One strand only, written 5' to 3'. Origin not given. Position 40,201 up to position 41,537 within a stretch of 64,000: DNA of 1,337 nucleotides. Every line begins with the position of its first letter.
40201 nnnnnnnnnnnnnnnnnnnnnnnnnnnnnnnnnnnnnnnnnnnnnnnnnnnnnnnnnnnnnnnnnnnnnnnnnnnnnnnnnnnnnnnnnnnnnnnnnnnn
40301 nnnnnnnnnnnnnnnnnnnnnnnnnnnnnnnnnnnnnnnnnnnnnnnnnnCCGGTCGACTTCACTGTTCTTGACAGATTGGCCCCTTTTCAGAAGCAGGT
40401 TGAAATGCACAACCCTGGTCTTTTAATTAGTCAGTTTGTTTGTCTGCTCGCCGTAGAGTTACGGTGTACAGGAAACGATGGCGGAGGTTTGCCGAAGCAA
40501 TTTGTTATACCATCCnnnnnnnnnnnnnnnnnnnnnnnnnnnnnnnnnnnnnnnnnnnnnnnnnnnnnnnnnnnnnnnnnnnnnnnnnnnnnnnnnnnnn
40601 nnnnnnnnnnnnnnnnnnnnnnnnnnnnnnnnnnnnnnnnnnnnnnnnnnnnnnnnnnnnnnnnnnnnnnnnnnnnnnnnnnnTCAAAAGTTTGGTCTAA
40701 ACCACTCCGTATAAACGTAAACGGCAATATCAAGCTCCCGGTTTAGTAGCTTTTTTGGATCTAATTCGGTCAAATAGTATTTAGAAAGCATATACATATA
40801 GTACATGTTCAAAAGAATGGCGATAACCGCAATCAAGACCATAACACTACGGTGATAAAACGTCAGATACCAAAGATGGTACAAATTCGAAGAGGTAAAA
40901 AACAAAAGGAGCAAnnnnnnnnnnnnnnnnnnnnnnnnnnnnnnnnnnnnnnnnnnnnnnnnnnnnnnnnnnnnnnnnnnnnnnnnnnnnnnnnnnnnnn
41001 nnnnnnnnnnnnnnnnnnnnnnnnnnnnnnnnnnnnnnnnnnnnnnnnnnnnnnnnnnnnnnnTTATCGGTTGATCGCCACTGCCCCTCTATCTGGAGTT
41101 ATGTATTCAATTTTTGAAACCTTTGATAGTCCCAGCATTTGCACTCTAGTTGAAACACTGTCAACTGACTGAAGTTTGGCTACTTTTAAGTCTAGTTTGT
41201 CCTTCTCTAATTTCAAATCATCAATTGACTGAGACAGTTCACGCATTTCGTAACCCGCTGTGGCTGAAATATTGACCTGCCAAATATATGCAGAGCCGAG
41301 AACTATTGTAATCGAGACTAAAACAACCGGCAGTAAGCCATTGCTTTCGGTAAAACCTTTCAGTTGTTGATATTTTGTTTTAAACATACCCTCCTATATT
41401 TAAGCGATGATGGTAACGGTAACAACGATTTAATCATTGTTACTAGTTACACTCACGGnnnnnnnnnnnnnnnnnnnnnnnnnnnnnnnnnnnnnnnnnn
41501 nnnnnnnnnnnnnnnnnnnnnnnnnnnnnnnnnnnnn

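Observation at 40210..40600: Unassigned structured RNA candidate of about 350 nt with promoter, 17-bp terminal helix and intrinsic terminator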

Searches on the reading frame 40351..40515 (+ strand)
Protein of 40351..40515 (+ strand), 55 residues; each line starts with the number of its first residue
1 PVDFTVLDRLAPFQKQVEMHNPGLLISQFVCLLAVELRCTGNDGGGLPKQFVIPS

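Call 32: find_related_loci(query=window:40351-40515:+, collection=viral_contigs, flank=3000)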
Query window:40351-40515:+ (55 aa) in viral_contigs; peptide patterns used: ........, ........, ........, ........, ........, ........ (x = any residue, [..] = any of these).
14 stretches matched a pattern, but none encodes a relative of the query by tblastn (E <= 1e-3).

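Call 33: find_related_loci(query=window:40351-40515:+, collection=metagenome_contigs, flank=5000)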
Query window:40351-40515:+ (55 aa) in metagenome_contigs; peptide patterns used: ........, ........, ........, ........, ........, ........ (x = any residue, [..] = any of these).
360 stretches matched a pattern; 1 encode a relative of the query (tblastn E <= 1e-3); 1 distinct loci.
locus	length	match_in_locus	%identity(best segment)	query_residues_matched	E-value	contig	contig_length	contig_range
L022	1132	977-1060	46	28-52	5e-7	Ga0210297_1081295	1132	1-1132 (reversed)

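Call 63: search_protein_representatives(protein=window:40351-40515:+)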
Query: 55 residues. Proteins with E-value up to 0.001 (for the whole library): 4; up to 1e-10: 2; up to 1e-30: 0. The best 4 are listed.
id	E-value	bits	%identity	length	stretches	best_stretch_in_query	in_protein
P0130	9.5e-24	97.6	100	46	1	10-55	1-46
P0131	3.1e-17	77.3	45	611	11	36-53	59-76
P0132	1.5e-04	37.6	35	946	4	10-44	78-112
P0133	3.7e-04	36.3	35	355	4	15-43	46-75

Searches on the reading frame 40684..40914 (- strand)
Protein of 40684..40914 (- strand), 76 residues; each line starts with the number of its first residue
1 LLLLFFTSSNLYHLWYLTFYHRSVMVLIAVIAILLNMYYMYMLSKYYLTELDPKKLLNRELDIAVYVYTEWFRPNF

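Call 11: search_protein_families(library=pfam, proteins=[window:40684-40914:-], max_evalue=0.01)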
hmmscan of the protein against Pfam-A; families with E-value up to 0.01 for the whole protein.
window:40684-40914:- (76 aa): 0 families

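Call 49: search_protein_families(library=padloc, proteins=[window:40684-40914:-], max_evalue=1)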
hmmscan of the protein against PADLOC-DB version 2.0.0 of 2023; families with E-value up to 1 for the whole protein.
window:40684-40914:- (76 aa): 0 families

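Call 50: search_protein_families(library=phrogs, proteins=[window:40684-40914:-], max_evalue=1)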
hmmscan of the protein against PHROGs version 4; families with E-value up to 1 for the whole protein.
window:40684-40914:- (76 aa): 0 families
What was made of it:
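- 40684..40914 (-): Upstream small ORF (76 aa from TTG; gene callers take 52 aa), hydrophobic, followed by a weak AT-rich hairpin. No family matches (calls 11, 49, 50).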

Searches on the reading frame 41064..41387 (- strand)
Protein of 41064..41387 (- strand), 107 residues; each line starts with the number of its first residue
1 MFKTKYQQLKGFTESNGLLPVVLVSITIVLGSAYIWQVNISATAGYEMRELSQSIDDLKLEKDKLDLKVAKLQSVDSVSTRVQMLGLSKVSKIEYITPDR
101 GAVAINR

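Call 11: search_protein_families(library=pfam, proteins=[window:41064-41387:-], max_evalue=0.01)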
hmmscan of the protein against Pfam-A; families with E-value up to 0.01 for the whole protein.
window:41064-41387:- (107 aa): 0 families

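Call 41: list_cluster_members(proteins=[P0121, window:41064-41387:-])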
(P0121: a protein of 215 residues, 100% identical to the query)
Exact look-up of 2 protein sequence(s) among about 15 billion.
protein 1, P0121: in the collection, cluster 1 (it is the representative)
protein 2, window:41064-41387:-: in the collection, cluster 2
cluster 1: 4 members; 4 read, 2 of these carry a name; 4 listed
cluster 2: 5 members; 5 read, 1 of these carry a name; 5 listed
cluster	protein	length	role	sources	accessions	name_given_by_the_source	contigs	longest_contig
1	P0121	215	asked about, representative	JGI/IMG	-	-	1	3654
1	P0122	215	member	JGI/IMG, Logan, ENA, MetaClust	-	\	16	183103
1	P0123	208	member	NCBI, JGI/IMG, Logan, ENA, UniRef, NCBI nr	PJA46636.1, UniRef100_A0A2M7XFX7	hypothetical protein CO173_02610 [Candidatus Uhrbacteria bacterium ... | Uncharacterized protein n=1 Tax=Candidatus Uhrbacteria bacterium ... | MAG: hypothetical protein CO173_02610 [Candidatus Uhrbacteria bacterium ...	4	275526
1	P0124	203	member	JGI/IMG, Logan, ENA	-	-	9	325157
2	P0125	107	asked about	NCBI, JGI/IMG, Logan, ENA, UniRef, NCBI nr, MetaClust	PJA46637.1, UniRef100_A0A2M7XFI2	hypothetical protein CO173_02615 [Candidatus Uhrbacteria bacterium ... | Cell division protein FtsL n=1 Tax=Candidatus Uhrbacteria bacterium ... | MAG: hypothetical protein CO173_02615 [Candidatus Uhrbacteria bacterium ...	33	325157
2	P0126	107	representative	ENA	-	-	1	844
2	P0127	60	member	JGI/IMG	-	-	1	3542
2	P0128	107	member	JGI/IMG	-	-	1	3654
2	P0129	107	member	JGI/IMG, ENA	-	-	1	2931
